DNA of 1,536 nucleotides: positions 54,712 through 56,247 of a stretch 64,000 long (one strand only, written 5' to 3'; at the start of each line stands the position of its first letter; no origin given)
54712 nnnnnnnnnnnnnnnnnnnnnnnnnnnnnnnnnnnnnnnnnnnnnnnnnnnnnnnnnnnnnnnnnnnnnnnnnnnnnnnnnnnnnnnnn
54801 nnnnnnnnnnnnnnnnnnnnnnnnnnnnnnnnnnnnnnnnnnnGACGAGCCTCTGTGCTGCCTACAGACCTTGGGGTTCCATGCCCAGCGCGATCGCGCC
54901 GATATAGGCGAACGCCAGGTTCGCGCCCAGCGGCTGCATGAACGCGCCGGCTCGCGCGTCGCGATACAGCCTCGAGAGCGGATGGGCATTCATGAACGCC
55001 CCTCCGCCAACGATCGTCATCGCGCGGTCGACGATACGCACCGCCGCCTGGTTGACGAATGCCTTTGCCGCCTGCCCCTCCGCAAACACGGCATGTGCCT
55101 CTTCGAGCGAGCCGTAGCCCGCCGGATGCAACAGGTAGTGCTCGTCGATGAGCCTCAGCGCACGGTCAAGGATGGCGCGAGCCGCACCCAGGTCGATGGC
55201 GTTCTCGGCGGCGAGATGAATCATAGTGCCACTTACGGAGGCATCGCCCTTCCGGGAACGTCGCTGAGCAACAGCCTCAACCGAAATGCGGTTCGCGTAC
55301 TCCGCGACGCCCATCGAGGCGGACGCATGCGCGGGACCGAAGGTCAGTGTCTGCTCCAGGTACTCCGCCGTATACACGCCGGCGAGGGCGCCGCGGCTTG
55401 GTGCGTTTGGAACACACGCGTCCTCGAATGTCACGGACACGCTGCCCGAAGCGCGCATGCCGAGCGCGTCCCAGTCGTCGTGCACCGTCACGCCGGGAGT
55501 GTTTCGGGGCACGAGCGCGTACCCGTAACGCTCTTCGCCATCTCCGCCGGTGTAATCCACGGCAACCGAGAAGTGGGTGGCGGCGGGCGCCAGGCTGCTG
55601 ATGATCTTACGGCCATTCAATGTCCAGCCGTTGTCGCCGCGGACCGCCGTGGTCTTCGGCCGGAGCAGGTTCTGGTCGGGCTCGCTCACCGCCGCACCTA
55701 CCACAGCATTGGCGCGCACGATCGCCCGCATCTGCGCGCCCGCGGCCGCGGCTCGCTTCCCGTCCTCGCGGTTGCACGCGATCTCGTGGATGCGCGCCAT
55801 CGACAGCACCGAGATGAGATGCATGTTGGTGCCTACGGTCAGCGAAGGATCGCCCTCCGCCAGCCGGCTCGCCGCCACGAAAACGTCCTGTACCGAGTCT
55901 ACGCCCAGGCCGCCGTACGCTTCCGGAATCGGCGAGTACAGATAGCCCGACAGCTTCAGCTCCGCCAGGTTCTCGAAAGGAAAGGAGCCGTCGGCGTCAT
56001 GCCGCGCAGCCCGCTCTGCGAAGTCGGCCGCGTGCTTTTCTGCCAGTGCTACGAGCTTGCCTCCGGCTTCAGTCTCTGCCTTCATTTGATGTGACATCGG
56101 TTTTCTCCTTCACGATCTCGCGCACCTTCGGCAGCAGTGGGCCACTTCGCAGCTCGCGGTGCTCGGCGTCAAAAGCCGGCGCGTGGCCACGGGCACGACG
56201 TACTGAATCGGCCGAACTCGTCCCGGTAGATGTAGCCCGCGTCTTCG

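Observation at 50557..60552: Nine-gene co-oriented cluster: LAL regulator, DinB/MST-like, LmbE-like deacetylase, PLP decarboxylase, two ACAD-fold enzymes, F420-dependent Ddn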

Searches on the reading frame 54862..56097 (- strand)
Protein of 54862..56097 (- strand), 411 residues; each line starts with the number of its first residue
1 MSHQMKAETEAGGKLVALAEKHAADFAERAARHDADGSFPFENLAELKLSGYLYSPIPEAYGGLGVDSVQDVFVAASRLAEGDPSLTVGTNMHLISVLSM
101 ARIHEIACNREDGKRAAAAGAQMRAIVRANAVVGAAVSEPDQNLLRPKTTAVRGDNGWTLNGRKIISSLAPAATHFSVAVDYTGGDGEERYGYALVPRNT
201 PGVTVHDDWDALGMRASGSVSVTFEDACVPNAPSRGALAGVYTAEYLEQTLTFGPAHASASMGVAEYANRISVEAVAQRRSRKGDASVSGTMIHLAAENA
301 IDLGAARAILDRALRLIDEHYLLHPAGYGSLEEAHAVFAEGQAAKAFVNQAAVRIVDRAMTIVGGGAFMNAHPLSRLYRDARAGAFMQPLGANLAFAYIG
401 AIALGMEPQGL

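Call 3: search_protein_families(library=pfam, proteins=[window:54862-56097:-], max_evalue=0.01)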
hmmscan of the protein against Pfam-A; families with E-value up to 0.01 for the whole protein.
window:54862-56097:- (411 aa): 4 families
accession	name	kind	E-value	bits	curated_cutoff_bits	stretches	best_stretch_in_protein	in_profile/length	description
PF02770.24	Acyl-CoA_dh_M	-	3.9e-15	56.2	33.3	1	136-226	3-96/97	Acyl-CoA dehydrogenase, middle domain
PF00441.29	Acyl-CoA_dh_1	-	8.9e-13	49.1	22.4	1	255-386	16-133/150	Acyl-CoA dehydrogenase, C-terminal domain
PF08028.16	Acyl-CoA_dh_2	-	4.9e-10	40.2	22.7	1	257-385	3-127/134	Acyl-CoA dehydrogenase, C-terminal domain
PF02771.21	Acyl-CoA_dh_N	-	1.9e-08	35.1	22.9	1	25-94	18-86/113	Acyl-CoA dehydrogenase, N-terminal domain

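Call 4: search_protein_families(library=ncbifam, proteins=[window:54862-56097:-], max_evalue=0.01)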
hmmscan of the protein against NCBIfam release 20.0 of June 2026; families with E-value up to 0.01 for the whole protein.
window:54862-56097:- (411 aa): 17 families
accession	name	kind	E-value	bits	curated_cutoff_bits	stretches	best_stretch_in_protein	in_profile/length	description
TIGR04022.1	sulfur_SfnB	equivalog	7.9e-32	110.6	430.9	1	14-389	9-367/391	SfnB family sulfur acquisition oxidoreductase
NF049984.1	Rv1679_FadE16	equivalog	1.6e-24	86.8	600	1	27-394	13-357/371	Rv1679 family acyl-CoA dehydrogenase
NF043006.1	CyhCrbnylCoADH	equivalog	1.2e-23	83.7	650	1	26-383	23-356/380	cyclohexane-1-carbonyl-CoA dehydrogenase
NF042972.1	AcrlCoAredClosAcrC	equivalog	4.1e-20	71.8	640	1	21-382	18-356/378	acryloyl-CoA reductase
NF043015.1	DibenthMonoxDszC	equivalog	1.1e-17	64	850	1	6-393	9-395/415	dibenzothiophene monooxygenase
NF042439.1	SulpropCoADesulf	equivalog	1.1e-16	60.6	600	1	23-383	8-351/379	3-sulfinopropanoyl-CoA desulfinase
NF045920.1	HphnlacHdxOX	equivalog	7.8e-15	54.7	650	1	150-408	114-379/384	p-hydroxyphenylacetate 3-hydroxylase oxygenase component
NF045552.1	GlutCoADH_Des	equivalog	2.3e-14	53.4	470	1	18-385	19-362/387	glutaryl-CoA dehydrogenase Acd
NF058590.1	AcCoDHFadEBacil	equivalog_domain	3e-14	52.5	600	1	51-383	66-391/586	acyl-CoA dehydrogenase FadE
NF008997.0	PRK12341.1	equivalog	2.1e-12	46.8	537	1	23-384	21-358/382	acyl-CoA dehydrogenase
NF045652.1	ProlPCPDhRedW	equivalog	3.2e-12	46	650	1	51-370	44-342/376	L-prolyl-[peptidyl-carrier protein] dehydrogenase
NF045629.1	monooxsub_HsaA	equivalog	4.5e-11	42.1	450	1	26-407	11-377/383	3-hydroxy-9,10-secoandrosta-1,3,5(10)-triene-9,17-dione monooxygenase oxygenase subunit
TIGR03207.1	cyc_hxne_CoA_dh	equivalog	1e-10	40.9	575.35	1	46-319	40-303/372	cyclohexanecarboxyl-CoA dehydrogenase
NF053553.1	prodigi_MBC_PigA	equivalog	2.3e-10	40.2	500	1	23-377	20-354/381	prodigiosin MBC biosynthesis dehydrogenase PigA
NF002885.1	PRK03354.1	equivalog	7e-08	31.9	540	1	339-383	310-354/378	crotonobetainyl-CoA dehydrogenase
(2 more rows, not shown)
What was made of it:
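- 54862..56097 (-): ACAD-fold flavin-dependent monooxygenase, nitrososynthase-like. Gln388 (FMQP motif) replaces the ACAD catalytic Glu. NCBIfam best hit is SfnB, 111 bits, below its cut-off (call 4).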

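Call 9: find_encoding_contigs(protein=window:54862-56097:-, flank=10000, max_places=6)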
Protein window:54862-56097:- (411 aa): 1 contig read that carries it; 1 place shown.
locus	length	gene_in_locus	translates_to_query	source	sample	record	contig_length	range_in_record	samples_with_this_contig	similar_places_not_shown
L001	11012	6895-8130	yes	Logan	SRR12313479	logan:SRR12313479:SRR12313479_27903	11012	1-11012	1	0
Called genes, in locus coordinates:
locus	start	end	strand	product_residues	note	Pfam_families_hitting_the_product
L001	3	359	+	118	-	?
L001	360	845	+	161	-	PF10604:Polyketide_cyc2 (weak), PF08327:AHSA1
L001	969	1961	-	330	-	PF16884:ADH_N_2, PF00107:ADH_zinc_N, PF13602:ADH_zinc_N_2 (weak)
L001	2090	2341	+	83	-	-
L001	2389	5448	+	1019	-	PF13191:AAA_16, PF13401:AAA_22 (faint), PF07719:TPR_2 (faint), PF00515:TPR_1 (faint), PF13424:TPR_12 (weak), PF00196:GerE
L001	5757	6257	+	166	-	PF12867:DinB_2, PF11716:MDMPI_N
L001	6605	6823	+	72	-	-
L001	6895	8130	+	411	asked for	PF02771:Acyl-CoA_dh_N, PF02770:Acyl-CoA_dh_M, PF00441:Acyl-CoA_dh_1, PF08028:Acyl-CoA_dh_2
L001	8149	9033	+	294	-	PF02585:PIG-L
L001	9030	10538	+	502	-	PF00282:Pyridoxal_deC, PF00266:Aminotran_5 (faint)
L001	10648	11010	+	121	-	?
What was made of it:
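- Checked: An alternative start at 60603 gives 1019 aa (call 9). It was called independently by a gene finder (call 9).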

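Call 10: find_homologous_proteins(query=window:54862-56097:-, max_evalue=1e-20)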
Query window:54862-56097:- (411 aa): 1873 proteins with E <= 1e-20 among 8000 candidates; the best 120 are listed.
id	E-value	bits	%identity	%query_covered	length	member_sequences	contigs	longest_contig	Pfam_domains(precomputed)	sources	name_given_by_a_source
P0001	1.2e-263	892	100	100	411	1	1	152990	PF02770.25,PF00441.30,PF08028.17,PF02771.22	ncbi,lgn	-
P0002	5.3e-197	673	75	100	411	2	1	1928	PF02770.25,PF00441.30,PF08028.17,PF02771.22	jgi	jgi:alkylation response protein AidB-like acyl-CoA dehydrogenase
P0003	1.4e-195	668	75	100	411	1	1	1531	PF02770.25,PF00441.30,PF08028.17,PF02771.22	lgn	-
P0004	8.6e-195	665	75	100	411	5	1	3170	PF02770.25,PF00441.30,PF08028.17,PF02771.22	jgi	jgi:alkylation response protein AidB-like acyl-CoA dehydrogenase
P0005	4.4e-193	660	73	100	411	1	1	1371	PF02770.25,PF00441.30,PF08028.17,PF02771.22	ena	-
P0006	9.0e-192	655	73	100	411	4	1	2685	PF02770.25,PF00441.30,PF08028.17,PF02771.22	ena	-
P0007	4.0e-190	650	73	100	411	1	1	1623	PF02770.25,PF00441.30,PF08028.17,PF02771.22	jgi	jgi:alkylation response protein AidB-like acyl-CoA dehydrogenase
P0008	4.5e-189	647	72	100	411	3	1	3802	PF02770.25,PF00441.30,PF08028.17,PF02771.22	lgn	-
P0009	1.2e-183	629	70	100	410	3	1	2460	PF02770.25,PF00441.30,PF08028.17,PF02771.22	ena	-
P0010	2.6e-175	601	67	99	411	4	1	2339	PF02770.25,PF00441.30,PF08028.17,PF02771.22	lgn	-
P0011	8.8e-168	577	65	100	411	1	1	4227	PF02770.25,PF00441.30,PF08028.17,PF02771.22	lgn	-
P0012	2.5e-165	568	66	99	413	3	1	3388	PF02770.25,PF00441.30,PF08028.17,PF02771.22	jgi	jgi:alkylation response protein AidB-like acyl-CoA dehydrogenase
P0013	8.3e-156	537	62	100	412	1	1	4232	PF02770.25,PF00441.30,PF08028.17,PF02771.22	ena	-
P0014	1.0e-154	534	60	100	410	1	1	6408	PF02770.25,PF00441.30,PF08028.17,PF02771.22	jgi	jgi:alkylation response protein AidB-like acyl-CoA dehydrogenase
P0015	8.2e-147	508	59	100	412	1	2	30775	PF02770.25,PF00441.30,PF08028.17,PF02771.22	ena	-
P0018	2.3e-141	490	73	76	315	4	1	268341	PF02770.25,PF00441.30,PF08028.17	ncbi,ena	-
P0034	5.0e-126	439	71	69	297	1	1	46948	PF02770.25,PF02771.22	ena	-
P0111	7.8e-115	402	64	74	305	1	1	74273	PF02770.25,PF00441.30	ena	-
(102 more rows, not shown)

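Call 12: find_related_loci(query=A1, collection=genome_contigs, flank=10000)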
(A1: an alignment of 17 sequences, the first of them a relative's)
Query A1 (411 aa) in genome_contigs; peptide patterns used: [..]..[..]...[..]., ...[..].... (x = any residue, [..] = any of these).
599 stretches matched a pattern (row limit reached: there are more); 497 encode a relative of the query (tblastn E <= 1e-3); the best 80 are kept; 80 distinct loci.
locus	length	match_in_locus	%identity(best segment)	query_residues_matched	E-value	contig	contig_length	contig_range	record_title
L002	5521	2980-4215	56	1-411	1e-147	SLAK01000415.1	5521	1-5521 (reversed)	MAG: Dehalococcoidia bacterium isolate CSSed162cmB_403 CSSed16-2cmB-74904, whole genome shotgun sequence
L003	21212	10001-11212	56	9-411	3e-142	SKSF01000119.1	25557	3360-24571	MAG: Dehalococcoidia bacterium isolate CSSed162cmA_515 CSSed16-2cmA-3201, whole genome shotgun sequence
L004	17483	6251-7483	55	1-411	4e-141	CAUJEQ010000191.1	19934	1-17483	MAG: Chloroflexota bacterium isolate KLAP124 genome assembly, contig: KLAP124_645787, whole genome shotgun sequence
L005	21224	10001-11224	55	1-408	2e-136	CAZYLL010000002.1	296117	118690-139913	MAG TPA_asm: uncultured Anaerolineaceae bacterium isolate binchicken_co274_94 genome assembly, contig: NODE_37_length_29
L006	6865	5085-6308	55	1-408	2e-136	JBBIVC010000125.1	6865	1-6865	MAG: Thermoflexus sp. isolate PBS170224_bin_68 NODE_4012_length_6865_cov_4.455947, whole genome shotgun sequence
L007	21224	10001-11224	54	1-408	3e-135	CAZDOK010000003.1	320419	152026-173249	MAG TPA_asm: uncultured Anaerolineaceae bacterium isolate SRP193661_co1_145 genome assembly, contig: NODE_11_length_3204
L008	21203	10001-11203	53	4-406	2e-134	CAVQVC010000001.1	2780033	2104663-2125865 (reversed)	MAG: uncultured Chloroflexia bacterium isolate MFD10007.bin.2.9 genome assembly, contig: contig_3036, whole genome shotg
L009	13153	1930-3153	53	1-408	5e-134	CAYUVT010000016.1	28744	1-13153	MAG TPA_asm: uncultured Anaerolineaceae bacterium isolate SRP329715_co1_414 genome assembly, contig: NODE_2279_length_28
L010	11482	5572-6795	53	3-409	2e-133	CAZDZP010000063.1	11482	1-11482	MAG TPA_asm: uncultured Anaerolineaceae bacterium isolate SRP072547_co1_251 genome assembly, contig: NODE_10680_length_1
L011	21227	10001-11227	54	1-409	2e-128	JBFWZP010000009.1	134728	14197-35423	MAG: Dehalococcoidia bacterium isolate CA_2019_TPBS_190 NODE_1149_length_134728_cov_41.816866_TPBS, whole genome shotgun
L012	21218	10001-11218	52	1-409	9e-128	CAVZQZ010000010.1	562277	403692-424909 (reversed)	MAG: uncultured Thermoleophilia bacterium isolate MFD05674.bin.2.181 genome assembly, contig: contig_77356, whole genome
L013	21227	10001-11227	52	1-408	4e-125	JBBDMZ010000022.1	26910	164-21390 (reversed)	MAG: Dehalococcoidia bacterium isolate LejiaB_67_17 Lejia_B_2159_length_26910_cov_10, whole genome shotgun sequence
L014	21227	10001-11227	53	1-409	2e-124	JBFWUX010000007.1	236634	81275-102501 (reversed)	MAG: Dehalococcoidia bacterium isolate CA_2019_TPBF_80 NODE_502_length_236634_cov_18.970694_TPBF, whole genome shotgun s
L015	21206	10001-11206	51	4-409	1e-123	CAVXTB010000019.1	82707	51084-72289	MAG: uncultured Actinomycetes bacterium isolate MFD04944.bin.2.197 genome assembly, contig: contig_82294, whole genome s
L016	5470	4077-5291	50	1-406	2e-123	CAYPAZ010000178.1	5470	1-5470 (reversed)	MAG TPA_asm: uncultured Anaerolineaceae bacterium isolate SRP217488_co1_195 genome assembly, contig: NODE_16433_length_5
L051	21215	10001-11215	49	1-409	3e-114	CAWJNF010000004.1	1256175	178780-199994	MAG: uncultured Thermoleophilia bacterium isolate MFD02840.bin.1.236 genome assembly, contig: contig_37361, whole genome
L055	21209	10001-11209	49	1-408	3e-113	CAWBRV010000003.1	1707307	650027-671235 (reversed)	MAG: uncultured Actinomycetes bacterium isolate MFD02134.bin.1.225 genome assembly, contig: contig_20307, whole genome s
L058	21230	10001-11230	47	1-408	1e-112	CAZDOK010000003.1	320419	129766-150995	MAG TPA_asm: uncultured Anaerolineaceae bacterium isolate SRP193661_co1_145 genome assembly, contig: NODE_11_length_3204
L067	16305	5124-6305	48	5-408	6e-112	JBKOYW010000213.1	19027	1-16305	MAG: Actinomycetota bacterium isolate GB_HAYS_MAG_00050 GB_HAYS_000000844138, whole genome shotgun sequence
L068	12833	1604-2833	46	1-408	4e-112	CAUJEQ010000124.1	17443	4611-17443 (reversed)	MAG: Chloroflexota bacterium isolate KLAP124 genome assembly, contig: KLAP124_596785, whole genome shotgun sequence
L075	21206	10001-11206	47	1-408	3e-111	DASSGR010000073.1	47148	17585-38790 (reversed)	MAG TPA_asm: Solirubrobacteraceae bacterium isolate SMAG_U1038 k141_128074, whole genome shotgun sequence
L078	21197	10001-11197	50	1-408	4e-111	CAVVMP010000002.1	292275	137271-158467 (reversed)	MAG: Miltoncostaeaceae bacterium isolate MFD00392.bin.2.318 genome assembly, contig: contig_11264, whole genome shotgun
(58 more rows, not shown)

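Call 14: find_encoding_contigs(protein=P0018, flank=10000, max_places=3)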
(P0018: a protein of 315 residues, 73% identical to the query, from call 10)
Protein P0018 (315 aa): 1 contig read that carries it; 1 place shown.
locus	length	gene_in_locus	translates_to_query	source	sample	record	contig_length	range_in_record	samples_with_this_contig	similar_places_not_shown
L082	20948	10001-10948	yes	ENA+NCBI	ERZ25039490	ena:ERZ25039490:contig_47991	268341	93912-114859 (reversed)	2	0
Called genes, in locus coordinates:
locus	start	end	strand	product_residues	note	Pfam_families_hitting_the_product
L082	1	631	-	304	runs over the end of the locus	PF13487:HD_5, PF01966:HD (weak)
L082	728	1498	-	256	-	PF00378:ECH_1, PF16113:ECH_2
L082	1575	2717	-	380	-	PF02770:Acyl-CoA_dh_M, PF00441:Acyl-CoA_dh_1, PF08028:Acyl-CoA_dh_2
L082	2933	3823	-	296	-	PF23023:Anti-Pycsar_Apyc1, PF00753:Lactamase_B, PF12706:Lactamase_B_2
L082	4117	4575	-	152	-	PF13527:Acetyltransf_9 (faint), PF00583:Acetyltransf_1, PF13673:Acetyltransf_10 (weak), PF13508:Acetyltransf_7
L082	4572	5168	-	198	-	PF00561:Abhydrolase_1 (weak), PF12697:Abhydrolase_6 (weak)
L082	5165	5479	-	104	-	-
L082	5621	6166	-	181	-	PF00067:p450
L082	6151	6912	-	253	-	-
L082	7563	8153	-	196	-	-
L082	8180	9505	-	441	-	PF00743:FMO-like, PF00890:FAD_binding_2 (faint), PF01266:DAO (faint), PF01494:FAD_binding_3 (faint), PF07992:Pyr_redox_2, PF13450:NAD_binding_8, PF13738:Pyr_redox_3, PF13434:Lys_Orn_oxgnase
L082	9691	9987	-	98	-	-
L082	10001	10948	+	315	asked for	PF02770:Acyl-CoA_dh_M, PF00441:Acyl-CoA_dh_1, PF08028:Acyl-CoA_dh_2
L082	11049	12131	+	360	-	-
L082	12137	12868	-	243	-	PF01183:Glyco_hydro_25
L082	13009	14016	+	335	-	PF02678:Pirin, PF05726:Pirin_C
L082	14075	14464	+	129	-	PF00293:NUDIX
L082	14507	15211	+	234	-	PF00149:Metallophos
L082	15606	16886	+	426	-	PF22842:Pel9A-like_beta_helix (weak)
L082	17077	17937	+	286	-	PF05048:NosD (faint)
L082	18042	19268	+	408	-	PF05048:NosD (faint)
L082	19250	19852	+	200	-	PF13229:Beta_helix, PF05048:NosD (weak)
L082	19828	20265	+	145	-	-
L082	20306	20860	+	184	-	PF18884:TSP3_bac (weak)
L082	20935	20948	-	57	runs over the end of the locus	-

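Call 15: find_encoding_contigs(protein=P0034, flank=10000, max_places=3)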
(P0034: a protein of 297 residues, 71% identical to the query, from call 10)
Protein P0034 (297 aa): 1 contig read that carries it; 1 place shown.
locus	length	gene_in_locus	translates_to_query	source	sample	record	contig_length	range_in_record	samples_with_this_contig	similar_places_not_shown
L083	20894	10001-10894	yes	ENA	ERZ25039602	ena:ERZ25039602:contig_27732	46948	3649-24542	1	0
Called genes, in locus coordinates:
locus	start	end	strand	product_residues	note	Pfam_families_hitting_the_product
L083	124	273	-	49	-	-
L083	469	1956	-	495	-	PF01256:Carb_kinase, PF08543:Phos_pyr_kin (faint), PF00266:Aminotran_5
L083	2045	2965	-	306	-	PF03853:YjeF_N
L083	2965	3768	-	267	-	PF01648:ACPS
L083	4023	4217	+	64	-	PF02882:THF_DHG_CYH_C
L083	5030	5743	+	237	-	-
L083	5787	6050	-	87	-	-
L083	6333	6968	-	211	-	PF01933:CofD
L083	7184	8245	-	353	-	PF02934:GatB_N, PF02637:GatB_Yqey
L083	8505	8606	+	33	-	-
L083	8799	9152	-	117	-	-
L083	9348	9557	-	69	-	-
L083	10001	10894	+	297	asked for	PF02771:Acyl-CoA_dh_N, PF02770:Acyl-CoA_dh_M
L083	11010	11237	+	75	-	PF00441:Acyl-CoA_dh_1, PF08028:Acyl-CoA_dh_2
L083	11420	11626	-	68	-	-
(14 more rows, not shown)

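Call 16: find_encoding_contigs(protein=P0111, flank=10000, max_places=3)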
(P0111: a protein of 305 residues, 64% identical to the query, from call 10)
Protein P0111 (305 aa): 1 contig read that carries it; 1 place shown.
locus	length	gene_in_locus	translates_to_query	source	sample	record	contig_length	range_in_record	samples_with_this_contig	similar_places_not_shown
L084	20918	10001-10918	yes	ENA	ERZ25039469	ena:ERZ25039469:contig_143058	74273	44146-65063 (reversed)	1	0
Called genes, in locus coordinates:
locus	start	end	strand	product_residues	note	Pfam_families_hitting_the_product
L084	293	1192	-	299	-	PF18306:LDcluster4, PF03641:Lysine_decarbox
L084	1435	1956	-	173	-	-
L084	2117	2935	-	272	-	PF13489:Methyltransf_23, PF13847:Methyltransf_31, PF08241:Methyltransf_11, PF08242:Methyltransf_12, PF13649:Methyltransf_25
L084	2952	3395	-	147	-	PF05163:DinB, PF12867:DinB_2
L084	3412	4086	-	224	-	PF12840:HTH_20 (weak), PF01022:HTH_5, PF09339:HTH_IclR (faint), PF00581:Rhodanese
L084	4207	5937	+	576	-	PF00005:ABC_tran, PF13304:AAA_21, PF01061:ABC2_membrane, PF12698:ABC2_membrane_3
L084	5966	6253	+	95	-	-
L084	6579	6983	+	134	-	PF01209:Ubie_methyltran, PF08241:Methyltransf_11, PF08242:Methyltransf_12, PF13649:Methyltransf_25, PF13847:Methyltransf_31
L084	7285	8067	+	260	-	PF13489:Methyltransf_23, PF01135:PCMT (weak), PF01209:Ubie_methyltran, PF13649:Methyltransf_25, PF13847:Methyltransf_31, PF08241:Methyltransf_11, PF08242:Methyltransf_12, PF05148:Methyltransf_8 (weak)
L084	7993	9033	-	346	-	-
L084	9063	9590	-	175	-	PF00486:Trans_reg_C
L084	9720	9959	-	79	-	-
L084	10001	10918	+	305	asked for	PF02770:Acyl-CoA_dh_M, PF00441:Acyl-CoA_dh_1 (weak)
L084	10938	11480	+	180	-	PF02566:OsmC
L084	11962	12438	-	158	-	PF00107:ADH_zinc_N, PF13602:ADH_zinc_N_2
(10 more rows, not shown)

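Call 17: list_cluster_members(proteins=[window:54862-56097:-, window:53959-54843:-, window:52454-53962:-, window:56735-57235:-, window:51094-52362:-, window:50557-51003:-, window:57544-60552:-, window:56169-56387:-])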
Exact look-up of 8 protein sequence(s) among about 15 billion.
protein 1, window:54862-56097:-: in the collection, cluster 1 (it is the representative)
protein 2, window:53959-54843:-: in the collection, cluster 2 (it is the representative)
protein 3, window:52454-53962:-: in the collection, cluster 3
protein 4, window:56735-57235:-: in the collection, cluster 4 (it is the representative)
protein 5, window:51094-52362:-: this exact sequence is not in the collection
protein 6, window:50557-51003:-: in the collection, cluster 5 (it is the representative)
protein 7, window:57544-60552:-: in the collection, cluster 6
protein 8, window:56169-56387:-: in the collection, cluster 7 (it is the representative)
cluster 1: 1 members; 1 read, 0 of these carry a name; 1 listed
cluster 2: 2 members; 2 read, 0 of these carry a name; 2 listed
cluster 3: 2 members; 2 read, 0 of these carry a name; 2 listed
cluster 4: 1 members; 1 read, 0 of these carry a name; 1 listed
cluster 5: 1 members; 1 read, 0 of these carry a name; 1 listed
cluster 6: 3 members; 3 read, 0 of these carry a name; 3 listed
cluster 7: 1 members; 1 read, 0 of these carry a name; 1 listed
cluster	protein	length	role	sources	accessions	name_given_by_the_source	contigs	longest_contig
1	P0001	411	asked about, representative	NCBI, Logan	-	-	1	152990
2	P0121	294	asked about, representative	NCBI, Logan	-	-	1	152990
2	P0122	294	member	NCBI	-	-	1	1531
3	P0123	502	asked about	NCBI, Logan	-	-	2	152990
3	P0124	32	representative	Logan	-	-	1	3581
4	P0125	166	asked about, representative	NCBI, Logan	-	-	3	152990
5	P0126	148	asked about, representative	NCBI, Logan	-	-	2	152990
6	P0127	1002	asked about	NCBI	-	-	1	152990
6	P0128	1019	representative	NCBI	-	-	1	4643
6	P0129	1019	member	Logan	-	-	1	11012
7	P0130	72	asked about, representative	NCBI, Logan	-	-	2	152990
